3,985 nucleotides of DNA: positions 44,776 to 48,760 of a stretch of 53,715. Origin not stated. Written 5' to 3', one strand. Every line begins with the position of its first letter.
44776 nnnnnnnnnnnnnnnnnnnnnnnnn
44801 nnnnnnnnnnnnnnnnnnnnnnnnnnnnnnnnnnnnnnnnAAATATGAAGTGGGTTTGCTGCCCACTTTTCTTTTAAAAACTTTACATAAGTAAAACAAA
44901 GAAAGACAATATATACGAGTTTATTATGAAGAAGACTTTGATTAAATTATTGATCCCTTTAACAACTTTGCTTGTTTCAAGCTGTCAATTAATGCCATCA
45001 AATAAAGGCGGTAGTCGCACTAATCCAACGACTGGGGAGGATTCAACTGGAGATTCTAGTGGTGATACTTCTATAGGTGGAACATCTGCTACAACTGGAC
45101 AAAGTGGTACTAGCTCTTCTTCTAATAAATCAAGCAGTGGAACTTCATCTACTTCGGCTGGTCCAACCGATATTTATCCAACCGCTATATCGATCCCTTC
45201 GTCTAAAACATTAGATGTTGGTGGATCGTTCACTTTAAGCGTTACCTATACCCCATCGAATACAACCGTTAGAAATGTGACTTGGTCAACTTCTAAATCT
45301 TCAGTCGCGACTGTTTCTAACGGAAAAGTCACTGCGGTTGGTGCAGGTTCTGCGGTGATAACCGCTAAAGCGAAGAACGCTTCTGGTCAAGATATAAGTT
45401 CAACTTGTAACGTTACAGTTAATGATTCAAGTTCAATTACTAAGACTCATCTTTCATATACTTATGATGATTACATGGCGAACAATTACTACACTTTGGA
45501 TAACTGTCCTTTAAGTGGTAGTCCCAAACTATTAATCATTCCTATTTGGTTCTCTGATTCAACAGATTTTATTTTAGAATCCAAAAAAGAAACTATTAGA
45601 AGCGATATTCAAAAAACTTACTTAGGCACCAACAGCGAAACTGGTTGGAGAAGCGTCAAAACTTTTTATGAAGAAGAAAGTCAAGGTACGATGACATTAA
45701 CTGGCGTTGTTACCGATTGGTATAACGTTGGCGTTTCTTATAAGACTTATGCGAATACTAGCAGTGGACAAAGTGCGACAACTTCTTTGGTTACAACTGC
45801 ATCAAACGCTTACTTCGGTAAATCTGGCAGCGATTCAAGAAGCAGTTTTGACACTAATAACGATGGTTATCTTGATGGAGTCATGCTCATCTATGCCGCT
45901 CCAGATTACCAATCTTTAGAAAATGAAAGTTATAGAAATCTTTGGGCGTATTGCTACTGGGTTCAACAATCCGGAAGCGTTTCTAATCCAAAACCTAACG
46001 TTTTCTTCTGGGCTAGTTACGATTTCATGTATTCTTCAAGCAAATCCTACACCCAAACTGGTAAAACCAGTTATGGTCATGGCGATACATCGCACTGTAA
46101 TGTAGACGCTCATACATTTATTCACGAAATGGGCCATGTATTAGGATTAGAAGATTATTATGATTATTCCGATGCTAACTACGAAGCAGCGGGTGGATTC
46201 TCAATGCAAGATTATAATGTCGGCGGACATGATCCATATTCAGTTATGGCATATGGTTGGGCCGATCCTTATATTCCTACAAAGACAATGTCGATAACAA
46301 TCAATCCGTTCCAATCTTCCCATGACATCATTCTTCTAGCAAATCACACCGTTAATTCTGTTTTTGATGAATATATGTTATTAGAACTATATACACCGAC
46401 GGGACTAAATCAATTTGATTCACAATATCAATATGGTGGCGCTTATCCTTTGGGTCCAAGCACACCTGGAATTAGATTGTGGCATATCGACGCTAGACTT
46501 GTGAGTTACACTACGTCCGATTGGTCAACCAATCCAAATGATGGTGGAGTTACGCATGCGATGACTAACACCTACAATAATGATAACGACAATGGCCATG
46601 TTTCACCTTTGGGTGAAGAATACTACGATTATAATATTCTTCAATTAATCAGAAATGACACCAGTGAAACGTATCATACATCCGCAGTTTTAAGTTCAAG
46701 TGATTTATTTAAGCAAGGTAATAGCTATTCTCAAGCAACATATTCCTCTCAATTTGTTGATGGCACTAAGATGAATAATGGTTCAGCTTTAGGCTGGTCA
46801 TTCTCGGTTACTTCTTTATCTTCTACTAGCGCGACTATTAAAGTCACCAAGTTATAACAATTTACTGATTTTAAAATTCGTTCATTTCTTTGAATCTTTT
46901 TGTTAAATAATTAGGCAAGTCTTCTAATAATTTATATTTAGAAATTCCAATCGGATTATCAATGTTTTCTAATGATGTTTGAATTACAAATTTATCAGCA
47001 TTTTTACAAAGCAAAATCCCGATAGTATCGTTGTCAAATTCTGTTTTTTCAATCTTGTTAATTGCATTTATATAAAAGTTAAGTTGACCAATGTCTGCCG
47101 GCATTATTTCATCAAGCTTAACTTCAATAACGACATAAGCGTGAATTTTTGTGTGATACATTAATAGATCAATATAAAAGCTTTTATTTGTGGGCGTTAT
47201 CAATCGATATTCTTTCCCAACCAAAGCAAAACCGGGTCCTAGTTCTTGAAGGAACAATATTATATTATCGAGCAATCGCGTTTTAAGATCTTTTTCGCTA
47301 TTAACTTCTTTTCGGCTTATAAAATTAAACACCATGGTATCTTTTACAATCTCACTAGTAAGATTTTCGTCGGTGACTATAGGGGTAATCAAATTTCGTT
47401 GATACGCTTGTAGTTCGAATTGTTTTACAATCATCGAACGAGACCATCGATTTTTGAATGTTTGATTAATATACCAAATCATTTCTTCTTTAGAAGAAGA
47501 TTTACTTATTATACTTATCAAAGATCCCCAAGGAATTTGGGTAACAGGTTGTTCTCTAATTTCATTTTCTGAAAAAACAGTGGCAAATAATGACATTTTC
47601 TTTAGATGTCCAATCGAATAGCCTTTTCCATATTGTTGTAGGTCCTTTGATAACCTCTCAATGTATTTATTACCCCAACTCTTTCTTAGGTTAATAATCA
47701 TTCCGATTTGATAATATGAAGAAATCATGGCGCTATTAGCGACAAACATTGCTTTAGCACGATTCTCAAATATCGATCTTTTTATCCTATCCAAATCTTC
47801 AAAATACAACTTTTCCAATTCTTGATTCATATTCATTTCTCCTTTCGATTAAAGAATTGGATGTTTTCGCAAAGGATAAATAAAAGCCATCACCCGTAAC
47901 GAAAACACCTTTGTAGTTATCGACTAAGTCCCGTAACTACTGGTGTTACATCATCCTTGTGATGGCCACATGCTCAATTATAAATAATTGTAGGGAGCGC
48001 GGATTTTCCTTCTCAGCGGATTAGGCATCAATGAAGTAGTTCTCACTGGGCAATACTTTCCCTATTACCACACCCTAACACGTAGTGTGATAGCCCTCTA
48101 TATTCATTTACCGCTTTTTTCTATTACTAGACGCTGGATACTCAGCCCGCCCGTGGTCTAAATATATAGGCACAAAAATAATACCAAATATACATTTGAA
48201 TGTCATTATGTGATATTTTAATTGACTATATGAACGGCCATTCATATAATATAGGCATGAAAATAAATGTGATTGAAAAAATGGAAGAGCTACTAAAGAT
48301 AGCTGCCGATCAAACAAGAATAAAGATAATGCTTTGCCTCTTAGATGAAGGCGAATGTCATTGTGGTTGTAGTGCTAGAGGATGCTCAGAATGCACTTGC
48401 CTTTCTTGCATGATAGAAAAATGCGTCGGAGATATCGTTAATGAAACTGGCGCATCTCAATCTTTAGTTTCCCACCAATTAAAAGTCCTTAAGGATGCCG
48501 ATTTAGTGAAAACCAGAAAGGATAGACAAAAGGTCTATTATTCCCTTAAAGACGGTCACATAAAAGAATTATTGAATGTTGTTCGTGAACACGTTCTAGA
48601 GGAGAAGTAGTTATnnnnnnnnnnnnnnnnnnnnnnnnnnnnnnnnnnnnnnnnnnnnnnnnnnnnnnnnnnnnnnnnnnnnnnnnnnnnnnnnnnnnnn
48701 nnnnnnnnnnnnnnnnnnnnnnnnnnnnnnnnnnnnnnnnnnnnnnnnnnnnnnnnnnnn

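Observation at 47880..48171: Unnamed ~290 nt multi-stem RNA with its own promoter, directly upstream of a YhcG/DUF1016 nuclease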

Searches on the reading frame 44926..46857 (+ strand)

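Call 5: search_protein_families(library=pfam, proteins=[window:44926-46857:+])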
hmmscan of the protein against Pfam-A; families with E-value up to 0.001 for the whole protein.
window:44926-46857:+ (643 aa): 2 families
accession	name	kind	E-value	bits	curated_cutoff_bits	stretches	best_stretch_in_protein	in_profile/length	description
PF02368.24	Big_2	-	9.9e-09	35.5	22.8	1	91-154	9-73/79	Bacterial Ig-like domain (group 2)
PF05547.17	Peptidase_M6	-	2.5e-05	24.1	22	0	230-415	57-246/294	Immune inhibitor A peptidase M6, catalytic domain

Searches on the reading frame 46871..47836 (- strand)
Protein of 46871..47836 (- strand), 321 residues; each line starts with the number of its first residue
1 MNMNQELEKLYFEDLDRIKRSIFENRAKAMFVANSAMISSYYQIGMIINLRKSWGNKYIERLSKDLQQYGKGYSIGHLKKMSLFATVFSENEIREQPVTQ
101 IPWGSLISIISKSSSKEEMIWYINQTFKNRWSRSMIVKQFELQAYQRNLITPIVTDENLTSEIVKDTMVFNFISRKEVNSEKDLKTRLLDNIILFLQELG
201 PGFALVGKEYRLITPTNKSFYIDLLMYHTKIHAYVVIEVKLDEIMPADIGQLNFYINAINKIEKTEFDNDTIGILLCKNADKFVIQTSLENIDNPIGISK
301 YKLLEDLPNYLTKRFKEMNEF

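Call 5: search_protein_families(library=pfam, proteins=[window:46871-47836:-])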
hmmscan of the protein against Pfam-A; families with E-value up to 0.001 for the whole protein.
window:46871-47836:- (321 aa): 2 families
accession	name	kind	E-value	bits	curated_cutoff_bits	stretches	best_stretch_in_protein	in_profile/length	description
PF06250.17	YhcG_C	-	3.1e-48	164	32.5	1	162-314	2-155/157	YhcG PDDEXK nuclease domain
PF17761.7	DUF1016_N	-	1.3e-27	97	32.8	1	18-147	2-137/137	DUF1016 N-terminal domain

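Call 25: find_encoding_contigs(protein=window:46871-47836:-, flank=10000, max_places=4)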
Protein window:46871-47836:- (321 aa): no gene with exactly this product is on record in the collection.

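Call 40: search_protein_families(library=padloc, max_evalue=0.001, proteins=[window:46871-47836:-])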
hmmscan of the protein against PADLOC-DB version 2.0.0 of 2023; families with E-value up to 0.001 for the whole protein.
window:46871-47836:- (321 aa): 27 families (the best 25 are shown)
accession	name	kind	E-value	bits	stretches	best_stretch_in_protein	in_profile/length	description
PDLC04795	PDC-S02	-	1.7e-87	291.9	1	2-320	15-345/357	-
PDLC04831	PDC-S02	-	2.7e-84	281.6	1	1-318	1-330/346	-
PDLC04810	PDC-S02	-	4.7e-83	277.3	1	1-318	1-343/355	-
PDLC04803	PDC-S02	-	1.6e-68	229.3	1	68-320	5-259/269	-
PDLC04807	PDC-S02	-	5.3e-63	211.3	1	3-304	4-324/351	-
PDLC04822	PDC-S02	-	1.9e-49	166.9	1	15-282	14-289/294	-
PDLC04813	PDC-S02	-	9.3e-49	163.7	1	160-320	4-163/175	-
PDLC04826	PDC-S02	-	9.9e-40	134.5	1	1-204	1-217/222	-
PDLC04820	PDC-S02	-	1.1e-31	108.1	1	18-302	33-303/332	-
PDLC04811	PDC-S02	-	2.6e-31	106.8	1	1-148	1-155/172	-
PDLC04827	PDC-S02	-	9.9e-27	92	1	3-214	1-229/234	-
PDLC04798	PDC-S02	-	1.9e-25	88.3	1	165-302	52-188/222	-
PDLC01464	PD_DExK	-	7.2e-22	76.1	2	155-238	54-126/126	"CAS-I,CAS-II,CAS-III,CAS-IV,CAS-V,CAS-VI; associated"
PDLC04804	PDC-S02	-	7.7e-21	72.7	1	7-149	7-156/203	-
PDLC04800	PDC-S02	-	1.9e-20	71.5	1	6-119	6-125/129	-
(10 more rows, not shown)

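Call 41: search_protein_families(library=phrogs, max_evalue=0.001, proteins=[window:46871-47836:-])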
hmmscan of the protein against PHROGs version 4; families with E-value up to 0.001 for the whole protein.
window:46871-47836:- (321 aa): 1 family
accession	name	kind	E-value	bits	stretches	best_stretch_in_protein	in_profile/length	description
phrog_22762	-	unknown function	6.9e-67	227.1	1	8-320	5-328/343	-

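Call 65: search_protein_families(library=ncbifam, max_evalue=0.1, proteins=[window:46871-47836:-])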
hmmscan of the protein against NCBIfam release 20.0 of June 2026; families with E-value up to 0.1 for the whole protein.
window:46871-47836:- (321 aa): 1 family
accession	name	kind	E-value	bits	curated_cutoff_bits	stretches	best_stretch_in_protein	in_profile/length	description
NF003270.0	PRK04247.1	equivalog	0.00024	20.2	216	1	178-276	127-212/250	endonuclease NucS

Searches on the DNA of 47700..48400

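Call 4: search_rna_families(source=window, start=47700, end=48400, threshold=evalue, max_evalue=10, show_alignments=3)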
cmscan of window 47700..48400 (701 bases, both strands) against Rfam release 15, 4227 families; matches with E-value up to 10: 7.
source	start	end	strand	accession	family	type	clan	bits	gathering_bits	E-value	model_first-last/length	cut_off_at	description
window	47905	48001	-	RF02941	COG3943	Gene; sRNA;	-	82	71.8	3e-15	1-108/108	no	COG3943 RNA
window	48216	48280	+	RF01605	plasmodium_snoR30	Gene; snRNA; snoRNA; CD-box;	-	28.1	43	0.037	1-74/74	no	small nucleolar RNA snoR30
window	47798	47871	+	RF02846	Ref84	Gene; antisense;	-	21.7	52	3.2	1-87/87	no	Enterococcus sRNA 84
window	48197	48265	+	RF02311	TtnuHACA3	Gene; snRNA; snoRNA; HACA-box;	-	18.2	100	4.9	1-152/152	no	Tetrahymena snoRNA TtnuHACA3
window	47951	47970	-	RF01109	SBRMV1_UPD-PKd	Cis-reg;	-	16.8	33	3.6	1-21/21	no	Pseudoknot of upstream pseudoknot domain (UPD) of the 3'UTR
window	47809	47907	-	RF03496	MIR2086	Gene; miRNA;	-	16.4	50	5.9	1-87/87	no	MIR2086 microRNA precursor family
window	47878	47980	-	RF02150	MESTIT1_3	Gene; lncRNA;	-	11.5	60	9.8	1-99/99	no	MEST intronic transcript 1, antisense RNA conserved region 3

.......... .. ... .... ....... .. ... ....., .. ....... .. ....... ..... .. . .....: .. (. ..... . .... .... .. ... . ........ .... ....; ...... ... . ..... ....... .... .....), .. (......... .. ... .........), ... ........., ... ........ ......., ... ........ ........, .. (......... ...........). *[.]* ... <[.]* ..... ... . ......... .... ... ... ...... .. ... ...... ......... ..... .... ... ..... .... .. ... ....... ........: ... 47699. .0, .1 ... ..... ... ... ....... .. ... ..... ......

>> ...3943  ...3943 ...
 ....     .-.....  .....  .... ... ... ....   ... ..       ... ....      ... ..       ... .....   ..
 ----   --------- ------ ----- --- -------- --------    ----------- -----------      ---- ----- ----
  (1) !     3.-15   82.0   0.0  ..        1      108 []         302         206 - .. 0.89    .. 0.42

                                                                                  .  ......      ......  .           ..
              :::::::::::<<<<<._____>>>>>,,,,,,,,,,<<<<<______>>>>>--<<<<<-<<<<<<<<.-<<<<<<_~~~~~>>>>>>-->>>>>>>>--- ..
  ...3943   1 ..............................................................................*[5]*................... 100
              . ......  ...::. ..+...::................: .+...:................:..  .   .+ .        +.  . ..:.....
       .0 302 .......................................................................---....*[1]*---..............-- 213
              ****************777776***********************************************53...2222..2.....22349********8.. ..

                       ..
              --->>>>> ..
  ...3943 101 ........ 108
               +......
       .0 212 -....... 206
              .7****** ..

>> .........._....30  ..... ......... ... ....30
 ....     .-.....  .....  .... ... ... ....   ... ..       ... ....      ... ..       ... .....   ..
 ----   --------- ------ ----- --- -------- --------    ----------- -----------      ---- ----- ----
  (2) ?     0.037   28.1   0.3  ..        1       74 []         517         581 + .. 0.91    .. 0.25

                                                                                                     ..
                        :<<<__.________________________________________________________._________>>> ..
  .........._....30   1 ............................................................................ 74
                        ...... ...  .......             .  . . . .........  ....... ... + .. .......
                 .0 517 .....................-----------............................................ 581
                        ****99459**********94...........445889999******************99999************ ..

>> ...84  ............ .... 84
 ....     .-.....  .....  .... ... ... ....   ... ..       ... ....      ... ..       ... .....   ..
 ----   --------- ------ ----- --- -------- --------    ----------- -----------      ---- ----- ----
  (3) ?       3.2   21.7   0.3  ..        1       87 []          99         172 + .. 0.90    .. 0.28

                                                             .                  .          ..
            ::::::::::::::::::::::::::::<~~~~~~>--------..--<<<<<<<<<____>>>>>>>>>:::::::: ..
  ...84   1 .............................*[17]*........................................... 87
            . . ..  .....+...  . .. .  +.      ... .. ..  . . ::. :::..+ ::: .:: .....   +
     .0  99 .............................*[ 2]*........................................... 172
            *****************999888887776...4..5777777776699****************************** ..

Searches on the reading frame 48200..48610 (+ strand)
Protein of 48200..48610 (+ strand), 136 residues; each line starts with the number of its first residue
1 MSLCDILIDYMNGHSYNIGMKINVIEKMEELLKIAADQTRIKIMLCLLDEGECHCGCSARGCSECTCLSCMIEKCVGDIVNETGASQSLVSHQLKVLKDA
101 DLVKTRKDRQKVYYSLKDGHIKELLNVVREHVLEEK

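Call 5: search_protein_families(library=pfam, proteins=[window:48200-48610:+])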
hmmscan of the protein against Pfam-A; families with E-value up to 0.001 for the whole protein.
window:48200-48610:+ (136 aa): 1 family
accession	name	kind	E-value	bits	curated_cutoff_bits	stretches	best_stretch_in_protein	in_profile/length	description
PF01022.26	HTH_5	-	1.8e-13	50.6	22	1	73-104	15-46/47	Bacterial regulatory protein, arsR family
